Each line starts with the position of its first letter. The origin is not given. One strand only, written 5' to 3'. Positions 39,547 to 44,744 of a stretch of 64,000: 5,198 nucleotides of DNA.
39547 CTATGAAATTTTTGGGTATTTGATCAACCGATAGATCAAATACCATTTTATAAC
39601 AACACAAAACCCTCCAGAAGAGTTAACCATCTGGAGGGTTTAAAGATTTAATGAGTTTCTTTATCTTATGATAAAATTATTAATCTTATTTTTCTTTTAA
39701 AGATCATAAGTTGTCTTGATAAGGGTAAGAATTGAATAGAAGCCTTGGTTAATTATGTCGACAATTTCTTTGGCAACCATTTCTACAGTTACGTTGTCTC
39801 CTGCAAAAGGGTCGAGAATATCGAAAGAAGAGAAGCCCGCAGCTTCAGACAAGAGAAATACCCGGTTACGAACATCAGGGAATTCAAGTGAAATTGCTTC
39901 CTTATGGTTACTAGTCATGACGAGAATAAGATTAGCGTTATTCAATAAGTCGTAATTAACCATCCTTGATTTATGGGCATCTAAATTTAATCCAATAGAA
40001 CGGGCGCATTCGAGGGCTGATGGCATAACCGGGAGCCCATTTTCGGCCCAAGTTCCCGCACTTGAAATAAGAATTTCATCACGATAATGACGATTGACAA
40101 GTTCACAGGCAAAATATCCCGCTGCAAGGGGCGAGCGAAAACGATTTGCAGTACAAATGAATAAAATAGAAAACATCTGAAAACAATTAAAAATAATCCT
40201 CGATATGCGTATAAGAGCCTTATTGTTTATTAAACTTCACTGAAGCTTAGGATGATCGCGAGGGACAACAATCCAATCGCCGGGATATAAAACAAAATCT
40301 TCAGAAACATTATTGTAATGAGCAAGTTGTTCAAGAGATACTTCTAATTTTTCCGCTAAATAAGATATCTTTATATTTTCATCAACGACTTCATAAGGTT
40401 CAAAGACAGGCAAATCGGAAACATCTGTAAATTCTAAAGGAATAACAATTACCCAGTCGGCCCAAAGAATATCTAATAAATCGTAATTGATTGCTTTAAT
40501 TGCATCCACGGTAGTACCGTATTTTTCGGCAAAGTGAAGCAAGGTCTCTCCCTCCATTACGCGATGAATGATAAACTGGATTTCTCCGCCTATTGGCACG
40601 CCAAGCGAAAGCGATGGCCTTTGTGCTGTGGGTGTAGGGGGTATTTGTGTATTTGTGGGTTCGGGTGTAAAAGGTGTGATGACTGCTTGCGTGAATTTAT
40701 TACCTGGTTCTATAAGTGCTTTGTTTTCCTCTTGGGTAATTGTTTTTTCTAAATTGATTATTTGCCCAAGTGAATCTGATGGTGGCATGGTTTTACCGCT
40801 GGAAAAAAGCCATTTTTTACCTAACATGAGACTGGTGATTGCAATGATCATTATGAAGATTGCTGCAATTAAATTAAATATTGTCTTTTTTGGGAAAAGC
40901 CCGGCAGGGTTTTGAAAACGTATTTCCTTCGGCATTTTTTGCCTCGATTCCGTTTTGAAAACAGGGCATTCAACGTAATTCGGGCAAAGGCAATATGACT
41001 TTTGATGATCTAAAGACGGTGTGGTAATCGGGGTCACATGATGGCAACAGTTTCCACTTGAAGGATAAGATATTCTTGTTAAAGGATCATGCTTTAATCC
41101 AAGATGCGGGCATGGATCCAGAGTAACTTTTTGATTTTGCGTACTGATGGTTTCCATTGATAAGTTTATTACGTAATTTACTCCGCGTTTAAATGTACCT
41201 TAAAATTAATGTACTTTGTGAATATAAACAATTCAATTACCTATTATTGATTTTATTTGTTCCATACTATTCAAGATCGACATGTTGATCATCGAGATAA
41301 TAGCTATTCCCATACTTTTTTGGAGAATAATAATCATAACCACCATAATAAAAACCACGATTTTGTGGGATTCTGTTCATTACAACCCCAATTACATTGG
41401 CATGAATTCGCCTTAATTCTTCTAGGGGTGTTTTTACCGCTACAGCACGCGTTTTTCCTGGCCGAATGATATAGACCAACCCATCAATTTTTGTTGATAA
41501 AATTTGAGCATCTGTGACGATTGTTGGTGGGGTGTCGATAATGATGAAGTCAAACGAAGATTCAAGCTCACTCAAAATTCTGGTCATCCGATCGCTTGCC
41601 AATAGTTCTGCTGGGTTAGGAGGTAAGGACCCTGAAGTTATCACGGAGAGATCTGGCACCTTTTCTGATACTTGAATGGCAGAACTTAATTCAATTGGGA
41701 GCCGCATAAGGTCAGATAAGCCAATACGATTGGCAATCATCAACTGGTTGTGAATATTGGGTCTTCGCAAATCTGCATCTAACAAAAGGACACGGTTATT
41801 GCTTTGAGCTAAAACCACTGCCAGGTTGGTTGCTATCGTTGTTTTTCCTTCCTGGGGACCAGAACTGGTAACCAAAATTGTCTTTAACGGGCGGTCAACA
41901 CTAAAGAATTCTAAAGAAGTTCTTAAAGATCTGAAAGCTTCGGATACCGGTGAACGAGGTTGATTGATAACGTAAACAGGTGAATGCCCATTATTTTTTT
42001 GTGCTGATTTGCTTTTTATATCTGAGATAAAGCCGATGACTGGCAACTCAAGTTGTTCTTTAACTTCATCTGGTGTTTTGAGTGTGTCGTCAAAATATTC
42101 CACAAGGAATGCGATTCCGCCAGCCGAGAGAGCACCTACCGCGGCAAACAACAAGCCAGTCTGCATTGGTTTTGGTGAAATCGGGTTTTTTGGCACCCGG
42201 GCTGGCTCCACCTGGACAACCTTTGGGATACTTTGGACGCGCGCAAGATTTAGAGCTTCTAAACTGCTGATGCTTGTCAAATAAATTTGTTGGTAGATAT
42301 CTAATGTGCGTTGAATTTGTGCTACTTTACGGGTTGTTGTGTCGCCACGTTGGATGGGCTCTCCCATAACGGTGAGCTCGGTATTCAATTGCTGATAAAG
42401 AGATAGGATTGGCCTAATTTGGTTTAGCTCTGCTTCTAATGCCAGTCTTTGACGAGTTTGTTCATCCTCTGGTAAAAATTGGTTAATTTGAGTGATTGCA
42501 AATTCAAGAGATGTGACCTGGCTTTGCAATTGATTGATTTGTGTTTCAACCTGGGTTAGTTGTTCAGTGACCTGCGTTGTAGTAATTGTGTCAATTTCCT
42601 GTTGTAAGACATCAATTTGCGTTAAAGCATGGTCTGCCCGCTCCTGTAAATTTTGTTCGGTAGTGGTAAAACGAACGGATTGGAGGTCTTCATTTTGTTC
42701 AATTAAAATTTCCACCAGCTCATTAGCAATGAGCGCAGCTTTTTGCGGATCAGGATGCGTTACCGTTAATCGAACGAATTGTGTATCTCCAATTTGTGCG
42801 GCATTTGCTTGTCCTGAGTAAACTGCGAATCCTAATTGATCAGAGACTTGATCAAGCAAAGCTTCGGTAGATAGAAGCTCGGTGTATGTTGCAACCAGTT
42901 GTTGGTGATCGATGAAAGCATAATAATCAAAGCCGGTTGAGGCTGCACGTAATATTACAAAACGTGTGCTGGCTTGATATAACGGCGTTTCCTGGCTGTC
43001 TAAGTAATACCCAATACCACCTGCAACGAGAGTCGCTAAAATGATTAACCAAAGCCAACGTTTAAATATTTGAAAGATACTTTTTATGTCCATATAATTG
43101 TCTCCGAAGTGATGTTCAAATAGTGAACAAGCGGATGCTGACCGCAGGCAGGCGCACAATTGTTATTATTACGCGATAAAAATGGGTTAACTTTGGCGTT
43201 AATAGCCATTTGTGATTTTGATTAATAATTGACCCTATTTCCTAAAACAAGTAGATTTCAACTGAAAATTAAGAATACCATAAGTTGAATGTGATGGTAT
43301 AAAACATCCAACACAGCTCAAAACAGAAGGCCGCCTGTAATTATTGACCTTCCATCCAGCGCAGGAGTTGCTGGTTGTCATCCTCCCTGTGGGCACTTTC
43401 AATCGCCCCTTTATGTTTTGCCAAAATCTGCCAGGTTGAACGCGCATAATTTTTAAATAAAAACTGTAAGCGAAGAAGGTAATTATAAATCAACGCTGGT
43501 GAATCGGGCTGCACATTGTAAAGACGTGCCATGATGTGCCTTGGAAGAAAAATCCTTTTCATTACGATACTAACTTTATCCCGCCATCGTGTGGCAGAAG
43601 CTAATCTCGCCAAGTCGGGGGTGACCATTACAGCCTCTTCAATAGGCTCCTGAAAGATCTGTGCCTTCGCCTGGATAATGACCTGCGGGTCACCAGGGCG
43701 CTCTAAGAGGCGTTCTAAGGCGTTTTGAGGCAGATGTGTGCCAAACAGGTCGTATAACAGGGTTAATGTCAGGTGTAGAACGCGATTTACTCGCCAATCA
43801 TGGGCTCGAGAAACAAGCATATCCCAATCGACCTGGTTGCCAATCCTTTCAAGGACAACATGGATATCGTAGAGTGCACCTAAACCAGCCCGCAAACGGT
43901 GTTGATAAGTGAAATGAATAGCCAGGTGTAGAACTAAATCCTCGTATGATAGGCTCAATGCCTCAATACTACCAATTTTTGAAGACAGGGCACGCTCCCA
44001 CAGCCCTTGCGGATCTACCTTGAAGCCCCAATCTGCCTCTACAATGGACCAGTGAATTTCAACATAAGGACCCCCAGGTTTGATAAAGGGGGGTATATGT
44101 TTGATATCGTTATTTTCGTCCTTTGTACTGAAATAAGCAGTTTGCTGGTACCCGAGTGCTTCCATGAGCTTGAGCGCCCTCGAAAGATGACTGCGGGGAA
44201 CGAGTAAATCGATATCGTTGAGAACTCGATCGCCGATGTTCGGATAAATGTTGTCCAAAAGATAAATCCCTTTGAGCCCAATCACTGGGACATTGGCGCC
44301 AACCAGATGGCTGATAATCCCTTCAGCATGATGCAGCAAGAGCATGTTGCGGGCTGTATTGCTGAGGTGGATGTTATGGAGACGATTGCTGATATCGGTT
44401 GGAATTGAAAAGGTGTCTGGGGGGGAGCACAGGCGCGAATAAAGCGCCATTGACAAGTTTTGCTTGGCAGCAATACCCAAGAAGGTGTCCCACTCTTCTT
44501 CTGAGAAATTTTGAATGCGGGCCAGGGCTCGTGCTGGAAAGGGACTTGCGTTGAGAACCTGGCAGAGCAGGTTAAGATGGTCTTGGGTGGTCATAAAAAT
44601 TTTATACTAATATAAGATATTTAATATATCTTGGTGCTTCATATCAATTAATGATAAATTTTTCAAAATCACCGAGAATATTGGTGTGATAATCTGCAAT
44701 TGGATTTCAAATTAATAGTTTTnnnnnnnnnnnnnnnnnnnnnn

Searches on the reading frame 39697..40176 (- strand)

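Call 49: search_protein_families(library=pfam, proteins=[window:39697-40176:-], max_evalue=0.0001)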
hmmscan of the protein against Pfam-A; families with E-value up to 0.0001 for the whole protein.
window:39697-40176:- (159 aa): 1 family
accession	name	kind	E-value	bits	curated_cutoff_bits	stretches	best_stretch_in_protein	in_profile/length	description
PF01451.26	LMWPc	-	3.4e-21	76.4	23.2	1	4-143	1-141/144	Low molecular weight phosphotyrosine protein phosphatase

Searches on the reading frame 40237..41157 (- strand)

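Call 4: search_protein_families(library=ncbifam, proteins=[window:40237-41157:-], max_evalue=0.01)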
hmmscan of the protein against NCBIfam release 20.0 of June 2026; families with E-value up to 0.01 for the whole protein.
window:40237-41157:- (306 aa): 2 families
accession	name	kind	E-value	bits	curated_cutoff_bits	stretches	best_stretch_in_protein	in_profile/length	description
TIGR02899.1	spore_safA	subfamily_domain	8e-06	25.7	67.85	0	200-226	1-27/44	SafA/ExsA family spore coat assembly protein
NF042931.1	SAG1386_EF1546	equivalog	0.0042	17.2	80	0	199-225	113-139/158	SAG1386/EF1546 family surface-associated protein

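Call 5: search_protein_families(library=pfam, proteins=[window:40237-41157:-], max_evalue=0.01)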
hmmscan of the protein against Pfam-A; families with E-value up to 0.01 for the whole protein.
window:40237-41157:- (306 aa): 1 family
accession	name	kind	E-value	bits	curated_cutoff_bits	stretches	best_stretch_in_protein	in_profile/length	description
PF01476.26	LysM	-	2.7e-10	40.5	20.9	2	198-240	1-43/43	LysM domain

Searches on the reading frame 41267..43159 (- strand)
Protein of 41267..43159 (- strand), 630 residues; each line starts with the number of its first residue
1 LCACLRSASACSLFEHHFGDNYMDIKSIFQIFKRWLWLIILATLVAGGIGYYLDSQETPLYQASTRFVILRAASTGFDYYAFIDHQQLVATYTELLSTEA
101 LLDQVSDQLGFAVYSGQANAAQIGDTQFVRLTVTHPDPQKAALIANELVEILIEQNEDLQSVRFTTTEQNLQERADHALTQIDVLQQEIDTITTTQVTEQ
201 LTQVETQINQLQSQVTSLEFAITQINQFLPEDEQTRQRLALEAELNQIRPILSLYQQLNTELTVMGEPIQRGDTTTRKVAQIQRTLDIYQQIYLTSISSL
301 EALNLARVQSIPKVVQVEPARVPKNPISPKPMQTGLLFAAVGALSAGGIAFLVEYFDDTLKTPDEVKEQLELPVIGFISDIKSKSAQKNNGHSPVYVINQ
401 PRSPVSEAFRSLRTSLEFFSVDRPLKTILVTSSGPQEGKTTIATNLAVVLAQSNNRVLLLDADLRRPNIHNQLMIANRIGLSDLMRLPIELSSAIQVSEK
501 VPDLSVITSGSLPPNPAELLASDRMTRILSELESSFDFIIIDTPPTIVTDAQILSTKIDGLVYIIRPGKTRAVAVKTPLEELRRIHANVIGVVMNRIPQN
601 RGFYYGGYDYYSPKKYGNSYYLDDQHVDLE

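Call 4: search_protein_families(library=ncbifam, proteins=[window:41267-43159:-], max_evalue=0.01)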
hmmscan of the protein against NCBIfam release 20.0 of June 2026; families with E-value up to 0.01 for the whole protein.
window:41267-43159:- (630 aa): 22 families
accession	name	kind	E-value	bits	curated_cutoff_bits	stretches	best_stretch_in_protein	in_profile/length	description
TIGR01007.1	eps_fam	subfamily_domain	1.6e-49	168.2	108.05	1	407-611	1-203/204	polysaccharide biosynthesis tyrosine autokinase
NF007350.0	PRK09841.1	equivalog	5e-48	163.8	1248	1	127-612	228-719/726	tyrosine-protein kinase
NF008568.0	PRK11519.1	equivalog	2.7e-45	154.8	1068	1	125-612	226-712/720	tyrosine-protein kinase Wzc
TIGR01005.1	eps_transp_fam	subfamily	7.5e-43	146.8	411.7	1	255-616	361-737/754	exopolysaccharide transport protein family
TIGR03018.1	pepcterm_TyrKin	hypoth_equivalog_domain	1.7e-40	138.5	230.65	1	397-595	3-207/207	XrtA-associated tyrosine autokinase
TIGR03029.1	EpsG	equivalog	3.8e-37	127.9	313.8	1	399-595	77-273/274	chain length determinant protein tyrosine kinase EpsG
TIGR01006.1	polys_exp_MPA1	subfamily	3.9e-21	75.5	296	2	23-167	8-159/226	CspC family polysaccharide chain length determinant protein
TIGR01969.1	minD_arch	subfamily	8.1e-17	61.2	201.75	1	428-600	3-173/251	cell division ATPase MinD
TIGR01968.1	minD_bact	equivalog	5.5e-14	52.1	212.9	1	427-553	3-129/261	septum site-determining protein MinD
NF041546.1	ParA_partition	equivalog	1.6e-10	40.9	180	1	438-463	12-37/203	ParA family partition ATPase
NF041136.1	MrpORP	equivalog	5.7e-10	39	450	1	427-595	7-176/365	iron-sulfur cluster carrier protein MrpORP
TIGR03007.1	pepcterm_ChnLen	equivalog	1.2e-07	30.3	278.85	1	175-390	249-472/498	XrtA system polysaccharide chain length determinant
TIGR00345.1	GET3_arsA_TRC40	subfamily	6.1e-07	29.3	135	0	506-547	96-137/299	TRC40/GET3/ArsA family transport-energizing ATPase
TIGR03815.1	CpaE_hom_Actino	equivalog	6.8e-07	28.7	154.45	1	437-594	123-281/340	septum site-determining protein Ssd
NF008669.0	PRK11670.1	equivalog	9.3e-07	28.1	348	1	425-595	106-277/369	iron-sulfur cluster carrier protein ApbC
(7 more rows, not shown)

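Call 5: search_protein_families(library=pfam, proteins=[window:41267-43159:-], max_evalue=0.01)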
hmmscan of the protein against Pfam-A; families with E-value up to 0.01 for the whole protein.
window:41267-43159:- (630 aa): 9 families
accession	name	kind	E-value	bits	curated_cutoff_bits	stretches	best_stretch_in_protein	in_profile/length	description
PF10609.15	ParA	-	4.3e-12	46.4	27.1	1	427-595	5-173/246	NUBPL iron-transfer P-loop NTPase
PF13614.12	AAA_31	-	9.2e-12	45.7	27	1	437-548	13-130/177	AAA domain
PF01656.29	CbiA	-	1e-09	38.8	25.4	1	430-600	3-86/125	CobQ/CobB/MinD/ParA nucleotide binding domain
PF09140.17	MipZ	-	3e-08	33.7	20.7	1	436-562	11-126/262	ATPase MipZ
PF02706.20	Wzz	-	4e-06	27.5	25.5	1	23-109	3-91/91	Chain length determinant protein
PF02374.21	ArsA_ATPase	-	0.00016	21.5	24.3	0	437-463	12-38/305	Anion-transporting ATPase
PF00448.28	SRP54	-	0.001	19.2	22.7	1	437-475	12-50/196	SRP54-type protein, GTPase domain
PF13807.11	GNVR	-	0.0036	17.6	27.7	1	275-352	2-79/82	G-rich domain on putative tyrosine kinase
PF06564.18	CBP_BcsQ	-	0.0092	16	21.3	0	437-569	13-149/234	Cellulose biosynthesis protein BcsQ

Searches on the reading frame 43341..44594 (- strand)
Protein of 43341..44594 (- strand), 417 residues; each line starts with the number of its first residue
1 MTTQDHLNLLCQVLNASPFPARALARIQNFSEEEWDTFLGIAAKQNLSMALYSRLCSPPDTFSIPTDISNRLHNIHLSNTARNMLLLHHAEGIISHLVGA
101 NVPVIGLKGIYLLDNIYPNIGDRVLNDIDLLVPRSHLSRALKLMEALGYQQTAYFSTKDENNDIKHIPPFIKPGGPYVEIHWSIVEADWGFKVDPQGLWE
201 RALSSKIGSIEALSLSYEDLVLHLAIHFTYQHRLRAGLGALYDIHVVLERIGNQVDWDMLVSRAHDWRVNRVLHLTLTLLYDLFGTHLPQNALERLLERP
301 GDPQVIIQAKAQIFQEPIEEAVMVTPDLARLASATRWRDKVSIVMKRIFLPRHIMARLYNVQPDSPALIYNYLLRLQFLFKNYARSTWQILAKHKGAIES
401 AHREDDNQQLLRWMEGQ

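Call 4: search_protein_families(library=ncbifam, proteins=[window:43341-44594:-], max_evalue=0.01)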
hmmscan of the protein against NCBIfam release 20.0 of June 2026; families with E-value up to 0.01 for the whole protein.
window:43341-44594:- (417 aa): 0 families

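Call 5: search_protein_families(library=pfam, proteins=[window:43341-44594:-], max_evalue=0.01)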
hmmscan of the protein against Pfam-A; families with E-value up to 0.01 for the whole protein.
window:43341-44594:- (417 aa): 1 family
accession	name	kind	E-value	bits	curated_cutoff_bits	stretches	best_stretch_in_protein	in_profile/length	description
PF14907.12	NTP_transf_5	-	4e-53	181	31.2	1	31-285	1-249/249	Uncharacterised nucleotidyltransferase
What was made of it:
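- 43341..44594 (-): NTP_transf_5 nucleotidyltransferase-fold protein, a frequent but positionally variable accessory. Pfam E=4e-53 (call 5).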
